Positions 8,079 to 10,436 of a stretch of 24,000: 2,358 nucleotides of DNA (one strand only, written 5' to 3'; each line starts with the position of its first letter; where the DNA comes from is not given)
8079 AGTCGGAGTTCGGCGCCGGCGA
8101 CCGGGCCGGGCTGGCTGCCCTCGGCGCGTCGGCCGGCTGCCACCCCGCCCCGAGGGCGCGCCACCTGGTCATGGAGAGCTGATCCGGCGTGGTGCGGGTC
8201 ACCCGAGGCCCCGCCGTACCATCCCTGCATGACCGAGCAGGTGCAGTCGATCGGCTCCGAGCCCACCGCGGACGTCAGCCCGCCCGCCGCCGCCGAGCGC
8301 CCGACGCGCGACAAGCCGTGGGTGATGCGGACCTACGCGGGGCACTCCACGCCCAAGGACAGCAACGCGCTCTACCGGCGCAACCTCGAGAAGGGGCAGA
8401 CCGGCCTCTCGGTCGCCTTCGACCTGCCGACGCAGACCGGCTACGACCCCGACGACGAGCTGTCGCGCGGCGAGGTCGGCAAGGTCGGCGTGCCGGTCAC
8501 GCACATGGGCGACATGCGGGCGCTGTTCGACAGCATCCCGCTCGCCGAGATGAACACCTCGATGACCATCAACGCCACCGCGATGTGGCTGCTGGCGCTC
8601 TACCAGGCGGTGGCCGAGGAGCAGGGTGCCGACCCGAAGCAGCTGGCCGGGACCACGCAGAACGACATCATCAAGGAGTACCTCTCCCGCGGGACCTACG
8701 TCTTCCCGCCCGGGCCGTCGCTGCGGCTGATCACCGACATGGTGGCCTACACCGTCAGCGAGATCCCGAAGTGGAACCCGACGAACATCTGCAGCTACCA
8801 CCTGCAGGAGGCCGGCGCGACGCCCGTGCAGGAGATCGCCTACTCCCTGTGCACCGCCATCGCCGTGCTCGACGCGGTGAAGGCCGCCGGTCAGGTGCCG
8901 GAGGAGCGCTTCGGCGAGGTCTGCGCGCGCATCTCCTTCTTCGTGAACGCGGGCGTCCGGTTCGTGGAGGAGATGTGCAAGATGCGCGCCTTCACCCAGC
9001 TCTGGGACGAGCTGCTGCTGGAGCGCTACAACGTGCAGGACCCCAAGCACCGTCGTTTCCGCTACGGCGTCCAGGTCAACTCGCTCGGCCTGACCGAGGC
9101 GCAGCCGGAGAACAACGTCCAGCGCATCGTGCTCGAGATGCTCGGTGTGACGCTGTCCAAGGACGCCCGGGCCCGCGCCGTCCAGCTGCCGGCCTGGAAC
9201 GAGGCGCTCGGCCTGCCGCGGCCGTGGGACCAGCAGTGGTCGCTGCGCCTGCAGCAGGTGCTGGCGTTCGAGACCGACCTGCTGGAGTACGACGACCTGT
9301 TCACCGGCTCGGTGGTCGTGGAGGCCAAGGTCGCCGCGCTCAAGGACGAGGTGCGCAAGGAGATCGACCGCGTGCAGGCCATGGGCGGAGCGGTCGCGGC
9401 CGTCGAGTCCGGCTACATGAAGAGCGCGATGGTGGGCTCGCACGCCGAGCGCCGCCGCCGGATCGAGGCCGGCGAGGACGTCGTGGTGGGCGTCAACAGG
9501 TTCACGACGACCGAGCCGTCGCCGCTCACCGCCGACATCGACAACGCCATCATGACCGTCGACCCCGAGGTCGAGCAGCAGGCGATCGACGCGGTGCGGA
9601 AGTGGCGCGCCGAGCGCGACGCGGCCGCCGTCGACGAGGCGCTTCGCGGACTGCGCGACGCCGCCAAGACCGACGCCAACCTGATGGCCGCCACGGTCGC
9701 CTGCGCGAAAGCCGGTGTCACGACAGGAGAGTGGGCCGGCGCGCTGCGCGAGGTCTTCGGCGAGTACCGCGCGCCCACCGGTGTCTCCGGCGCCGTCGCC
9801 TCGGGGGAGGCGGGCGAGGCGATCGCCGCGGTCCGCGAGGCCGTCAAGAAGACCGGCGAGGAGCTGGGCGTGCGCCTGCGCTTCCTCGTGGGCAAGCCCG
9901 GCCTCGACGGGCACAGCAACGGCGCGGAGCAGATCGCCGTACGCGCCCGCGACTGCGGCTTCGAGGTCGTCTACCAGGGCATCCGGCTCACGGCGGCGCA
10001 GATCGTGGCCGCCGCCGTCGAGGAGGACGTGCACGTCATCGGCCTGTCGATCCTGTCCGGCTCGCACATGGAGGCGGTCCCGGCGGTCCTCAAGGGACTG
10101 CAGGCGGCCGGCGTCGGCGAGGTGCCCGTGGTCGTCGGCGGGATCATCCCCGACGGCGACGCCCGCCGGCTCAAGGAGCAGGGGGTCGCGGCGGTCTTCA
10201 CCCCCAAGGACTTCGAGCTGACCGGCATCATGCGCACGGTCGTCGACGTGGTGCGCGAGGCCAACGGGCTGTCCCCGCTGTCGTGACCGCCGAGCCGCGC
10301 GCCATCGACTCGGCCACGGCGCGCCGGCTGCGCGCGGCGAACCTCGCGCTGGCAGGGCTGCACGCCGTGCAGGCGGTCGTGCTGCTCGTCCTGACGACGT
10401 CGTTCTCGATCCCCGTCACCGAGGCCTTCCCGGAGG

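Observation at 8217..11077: Heliorhodopsin translationally coupled to an adenosylcobalamin-dependent (ethylmalonyl-CoA-type) mutase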

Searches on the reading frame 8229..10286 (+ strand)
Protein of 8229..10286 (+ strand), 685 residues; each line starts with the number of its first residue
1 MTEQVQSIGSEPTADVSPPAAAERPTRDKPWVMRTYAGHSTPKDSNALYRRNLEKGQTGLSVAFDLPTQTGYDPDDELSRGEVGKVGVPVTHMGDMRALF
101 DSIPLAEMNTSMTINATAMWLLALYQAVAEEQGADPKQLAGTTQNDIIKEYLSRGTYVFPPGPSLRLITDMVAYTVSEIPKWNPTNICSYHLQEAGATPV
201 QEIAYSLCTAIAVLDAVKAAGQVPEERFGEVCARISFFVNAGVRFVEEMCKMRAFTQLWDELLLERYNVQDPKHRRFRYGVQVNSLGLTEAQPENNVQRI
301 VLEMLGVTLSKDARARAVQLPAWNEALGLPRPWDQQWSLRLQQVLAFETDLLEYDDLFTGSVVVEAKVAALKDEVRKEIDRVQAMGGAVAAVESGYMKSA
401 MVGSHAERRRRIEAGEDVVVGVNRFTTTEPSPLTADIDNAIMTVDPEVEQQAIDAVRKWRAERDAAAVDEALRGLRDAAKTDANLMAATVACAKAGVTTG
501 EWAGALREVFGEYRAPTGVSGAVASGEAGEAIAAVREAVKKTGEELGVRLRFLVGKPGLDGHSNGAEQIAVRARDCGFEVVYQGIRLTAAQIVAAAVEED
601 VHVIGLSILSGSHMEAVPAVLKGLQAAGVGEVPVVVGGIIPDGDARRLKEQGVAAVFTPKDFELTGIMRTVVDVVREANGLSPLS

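Call 4: search_protein_families(library=pfam, proteins=[window:8229-10286:+], max_evalue=0.01)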
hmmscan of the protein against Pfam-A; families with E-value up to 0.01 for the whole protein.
window:8229-10286:+ (685 aa): 2 families
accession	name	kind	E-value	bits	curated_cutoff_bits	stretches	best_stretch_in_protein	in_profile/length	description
PF01642.28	MM_CoA_mutase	-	1.1e-131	440.4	22.1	1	26-511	42-512/512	Methylmalonyl-CoA mutase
PF02310.24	B12-binding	-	9.4e-19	67.9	32.1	1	551-657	2-110/121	B12 binding domain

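Call 5: search_protein_families(library=ncbifam, proteins=[window:8229-10286:+], max_evalue=0.01)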
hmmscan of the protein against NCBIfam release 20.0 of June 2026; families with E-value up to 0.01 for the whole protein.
window:8229-10286:+ (685 aa): 12 families
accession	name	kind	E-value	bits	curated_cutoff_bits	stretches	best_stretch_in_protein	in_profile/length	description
NF006944.0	PRK09426.1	equivalog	1.1e-165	552.6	876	1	28-661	78-701/721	methylmalonyl-CoA mutase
TIGR00641.1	acid_CoA_mut_N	subfamily_domain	1.5e-142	475.6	303.8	1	27-517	47-526/528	methylmalonyl-CoA mutase N-terminal domain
NF045497.1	IsobCoAmut_IcmF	equivalog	6e-57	193.2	1500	2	33-514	576-1073/1076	fused isobutyryl-CoA mutase/GTPase IcmF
TIGR00640.1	acid_CoA_mut_C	subfamily_domain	3.2e-36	124.2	57.45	1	549-676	2-128/132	methylmalonyl-CoA mutase C-terminal domain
TIGR00642.1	mmCoA_mut_beta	equivalog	1.7e-22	79.4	617.25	1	106-438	143-463/620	methylmalonyl-CoA mutase small subunit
NF002612.0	PRK02261.1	equivalog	5.9e-06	25.8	110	1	553-658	7-118/148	methylaspartate mutase subunit S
TIGR01501.1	MthylAspMutase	equivalog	1.8e-05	24.5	135.8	1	554-660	6-118/134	methylaspartate mutase subunit S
NF007024.0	PRK09490.1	equivalog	0.00019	19.3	1497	1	560-639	762-840/1234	methionine synthase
TIGR02082.1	metH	equivalog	0.0014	16.3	1010.85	1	567-638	751-821/1182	methionine synthase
NF040669.1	MtaC2_Meth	equivalog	0.0051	16.2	450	0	532-638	112-215/267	methanol--corrinoid protein MtaC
NF041607.1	dimeth_corrin_MtbC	equivalog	0.0067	16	350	0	559-639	92-173/203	dimethylamine corrinoid protein MtbC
NF047996.1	corrin_MtgC_2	exception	0.0068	15.9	370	0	559-638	99-179/212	glycine betaine-specific corrinoid protein MtgC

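Call 7: search_solved_structures(query=window:8229-10286:+, show_alignments=0)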
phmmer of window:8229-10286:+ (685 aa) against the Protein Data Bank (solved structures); distinct sequences matched with E-value up to 0.001: 14.
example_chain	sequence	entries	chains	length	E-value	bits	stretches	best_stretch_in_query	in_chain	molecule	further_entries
1req_A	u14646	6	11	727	1.4e-122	413.7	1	29-660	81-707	METHYLMALONYL-COA MUTASE | PROTEIN (METHYLMALONYL-COA MUTASE)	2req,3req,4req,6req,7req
5req_A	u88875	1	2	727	4.7e-122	411.9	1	29-660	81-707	PROTEIN (METHYLMALONYL-COA MUTASE ALPHA-SUBUNIT)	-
1e1c_A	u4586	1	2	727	4.1e-121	408.8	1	29-660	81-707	METHYLMALONYL-COA MUTASE ALPHA CHAIN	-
8gju_J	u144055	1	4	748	8.5e-120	404.5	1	28-660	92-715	Methylmalonyl-CoA mutase, mitochondrial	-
2xij_A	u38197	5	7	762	9.1e-120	404.4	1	28-660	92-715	METHYLMALONYL-COA MUTASE, MITOCHONDRIAL | Methylmalonyl-CoA mutase, mitochondrial precursor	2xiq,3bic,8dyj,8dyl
6oxc_A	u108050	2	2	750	4.6e-118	398.7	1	28-660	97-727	Methylmalonyl-CoA mutase large subunit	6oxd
4r3u_A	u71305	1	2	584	1.4e-87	298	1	27-521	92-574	2-hydroxyisobutyryl-CoA mutase large subunit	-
8ssl_A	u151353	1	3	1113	4.8e-45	157.5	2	34-515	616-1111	Fused isobutyryl-CoA mutase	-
4xc6_A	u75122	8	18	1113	4.8e-45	157.5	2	34-515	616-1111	Isobutyryl-CoA mutase fused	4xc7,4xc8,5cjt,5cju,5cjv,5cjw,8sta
2yxb_A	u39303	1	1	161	6.1e-27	97.7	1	549-661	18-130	Coenzyme B12-dependent mutase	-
4r3u_C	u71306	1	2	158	1.5e-22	83.2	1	550-658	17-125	2-hydroxyisobutyryl-CoA mutase small subunit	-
8dpb_C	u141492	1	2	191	8.8e-20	74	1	526-660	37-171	Methylmalonyl-CoA mutase, alpha subunit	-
9i49_A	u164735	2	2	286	2.9e-17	65.7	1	588-660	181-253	Coenzyme B12-dependent mutase,Uroporphyrinogen-III synthase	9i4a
1e1c_B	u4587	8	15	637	1.3e-09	40.4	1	163-426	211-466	METHYLMALONYL-COA MUTASE BETA CHAIN | METHYLMALONYL-COA MUTASE | PROTEIN (METHYLMALONYL-COA MUTASE BETA-SUBUNIT)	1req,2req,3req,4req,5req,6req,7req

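Call 17: find_homologous_proteins(query=window:8229-10286:+)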
Query window:8229-10286:+ (685 aa): 8000 proteins with E <= 0.001 among 8000 candidates; the best 120 are listed.
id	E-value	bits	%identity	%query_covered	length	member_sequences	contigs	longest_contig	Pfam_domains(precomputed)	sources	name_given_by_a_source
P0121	0.0e+0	1518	100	100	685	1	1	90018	PF01642.29,PF02310.25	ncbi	-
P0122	0.0e+0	1476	97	100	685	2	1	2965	PF01642.29,PF02310.25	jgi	jgi:(2R)-ethylmalonyl-CoA mutase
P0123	0.0e+0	1430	94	100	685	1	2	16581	PF01642.29,PF02310.25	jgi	jgi:(2R)-ethylmalonyl-CoA mutase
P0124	0.0e+0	1428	94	100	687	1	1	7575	PF01642.29,PF02310.25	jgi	jgi:(2R)-ethylmalonyl-CoA mutase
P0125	0.0e+0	1426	96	97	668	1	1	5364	PF01642.29,PF02310.25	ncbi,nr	ncbi:MAG: protein meaA [Frankiales bacterium]|nr:MAG: protein meaA [Frankiales bacterium]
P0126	0.0e+0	1425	94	100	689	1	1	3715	PF01642.29,PF02310.25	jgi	jgi:(2R)-ethylmalonyl-CoA mutase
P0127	0.0e+0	1425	94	100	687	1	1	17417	PF01642.29,PF02310.25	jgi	jgi:(2R)-ethylmalonyl-CoA mutase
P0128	0.0e+0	1416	93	100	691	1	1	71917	PF01642.29,PF02310.25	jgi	jgi:(2R)-ethylmalonyl-CoA mutase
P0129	0.0e+0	1416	93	100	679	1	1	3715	PF01642.29,PF02310.25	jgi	jgi:(2R)-ethylmalonyl-CoA mutase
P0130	0.0e+0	1413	93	100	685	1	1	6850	PF01642.29,PF02310.25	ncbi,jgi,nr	ncbi:MAG: mutB [Frankiales bacterium]|jgi:(2R)-ethylmalonyl-CoA mutase|nr:mutB [Frankiales bacterium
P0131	0.0e+0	1408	92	100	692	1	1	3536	PF01642.29,PF02310.25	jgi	jgi:(2R)-ethylmalonyl-CoA mutase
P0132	0.0e+0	1406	93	100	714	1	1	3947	PF01642.29,PF02310.25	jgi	jgi:(2R)-ethylmalonyl-CoA mutase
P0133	0.0e+0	1401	91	100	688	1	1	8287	PF01642.29,PF02310.25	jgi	jgi:(2R)-ethylmalonyl-CoA mutase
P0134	0.0e+0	1400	92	100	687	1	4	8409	PF01642.29,PF02310.25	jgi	jgi:(2R)-ethylmalonyl-CoA mutase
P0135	0.0e+0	1395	92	100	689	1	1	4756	PF01642.29,PF02310.25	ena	-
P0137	0.0e+0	1391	91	100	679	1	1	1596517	PF01642.29,PF02310.25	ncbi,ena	-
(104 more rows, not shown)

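Call 19: find_related_loci(query=window:8229-10286:+, collection=metagenome_contigs, flank=6000)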
Query window:8229-10286:+ (685 aa) in metagenome_contigs; peptide patterns used: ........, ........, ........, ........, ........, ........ (x = any residue, [..] = any of these).
600 stretches matched a pattern (row limit reached: there are more); 595 encode a relative of the query (tblastn E <= 1e-3); the best 80 are kept; 80 distinct loci.
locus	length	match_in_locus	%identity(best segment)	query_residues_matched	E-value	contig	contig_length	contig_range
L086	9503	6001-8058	89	1-684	0e+0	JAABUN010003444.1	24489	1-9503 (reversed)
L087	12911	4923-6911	77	22-684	0e+0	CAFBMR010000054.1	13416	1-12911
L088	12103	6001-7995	76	12-681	0e+0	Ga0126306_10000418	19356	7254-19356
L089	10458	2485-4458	77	27-684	0e+0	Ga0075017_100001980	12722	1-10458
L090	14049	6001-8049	75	16-685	0e+0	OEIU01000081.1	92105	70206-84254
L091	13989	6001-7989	75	23-685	0e+0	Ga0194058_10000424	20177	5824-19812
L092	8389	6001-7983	77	27-679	0e+0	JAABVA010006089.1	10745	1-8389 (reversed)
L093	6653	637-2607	77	27-683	0e+0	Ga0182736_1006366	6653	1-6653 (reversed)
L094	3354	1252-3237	77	23-684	0e+0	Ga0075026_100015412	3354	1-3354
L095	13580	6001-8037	75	24-681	0e+0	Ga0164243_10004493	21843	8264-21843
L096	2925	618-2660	75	20-682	0e+0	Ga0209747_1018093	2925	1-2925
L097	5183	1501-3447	77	27-675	0e+0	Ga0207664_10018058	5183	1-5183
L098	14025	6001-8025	75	23-682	0e+0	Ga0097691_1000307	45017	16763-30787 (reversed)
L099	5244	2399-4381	76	27-681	0e+0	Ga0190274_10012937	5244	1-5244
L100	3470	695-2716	76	15-681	0e+0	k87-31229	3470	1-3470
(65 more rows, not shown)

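Call 36: find_encoding_contigs(protein=P0128, flank=7000, max_places=2)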
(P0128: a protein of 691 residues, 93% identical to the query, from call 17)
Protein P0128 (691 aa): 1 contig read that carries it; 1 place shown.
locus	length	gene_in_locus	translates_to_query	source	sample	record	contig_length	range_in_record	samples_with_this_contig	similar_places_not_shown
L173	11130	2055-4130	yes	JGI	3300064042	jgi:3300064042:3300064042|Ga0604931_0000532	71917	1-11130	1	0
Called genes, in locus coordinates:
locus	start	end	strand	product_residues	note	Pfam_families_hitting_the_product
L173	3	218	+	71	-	?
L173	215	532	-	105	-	-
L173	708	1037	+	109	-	PF01740:STAS, PF13466:STAS_2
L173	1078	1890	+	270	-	PF00413:Peptidase_M10 (weak)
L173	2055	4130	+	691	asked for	PF01642:MM_CoA_mutase, PF02310:B12-binding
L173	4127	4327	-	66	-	-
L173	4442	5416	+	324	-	PF00004:AAA (faint), PF07726:AAA_3, PF07728:AAA_5, PF17863:AAA_lid_2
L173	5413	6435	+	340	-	-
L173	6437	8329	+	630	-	PF11992:TgpA_N, PF01841:Transglut_core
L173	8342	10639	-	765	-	PF00756:Esterase (weak), PF00326:Peptidase_S9 (weak)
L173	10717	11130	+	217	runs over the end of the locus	PF21003:NucS_N, PF01939:NucS_C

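Call 37: find_encoding_contigs(protein=P0137, flank=7000, max_places=2)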
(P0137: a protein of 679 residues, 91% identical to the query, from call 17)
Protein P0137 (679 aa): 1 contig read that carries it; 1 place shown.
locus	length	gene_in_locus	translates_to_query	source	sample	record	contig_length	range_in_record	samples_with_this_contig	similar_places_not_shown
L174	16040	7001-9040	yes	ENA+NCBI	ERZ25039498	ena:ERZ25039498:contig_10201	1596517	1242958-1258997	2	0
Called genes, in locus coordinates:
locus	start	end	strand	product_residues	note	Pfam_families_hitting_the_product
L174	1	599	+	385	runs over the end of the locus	PF00006:ATP-synt_ab, PF22919:ATP-synt_VA_C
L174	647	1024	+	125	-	PF02823:ATP-synt_DE_N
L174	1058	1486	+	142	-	PF10739:DUF2550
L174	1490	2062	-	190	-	PF01923:Cob_adeno_trans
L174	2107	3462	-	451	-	-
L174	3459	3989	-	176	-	PF04542:Sigma70_r2, PF08281:Sigma70_r4_2, PF04545:Sigma70_r4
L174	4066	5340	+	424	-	PF00275:EPSP_synthase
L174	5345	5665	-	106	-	-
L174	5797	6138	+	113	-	PF01740:STAS, PF13466:STAS_2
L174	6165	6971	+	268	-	PF00413:Peptidase_M10 (weak)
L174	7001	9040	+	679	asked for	PF01642:MM_CoA_mutase, PF02310:B12-binding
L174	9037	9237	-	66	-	-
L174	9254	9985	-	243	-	PF09844:DUF2071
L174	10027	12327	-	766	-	PF00326:Peptidase_S9 (faint), PF00756:Esterase (weak)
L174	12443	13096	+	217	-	PF21003:NucS_N, PF01939:NucS_C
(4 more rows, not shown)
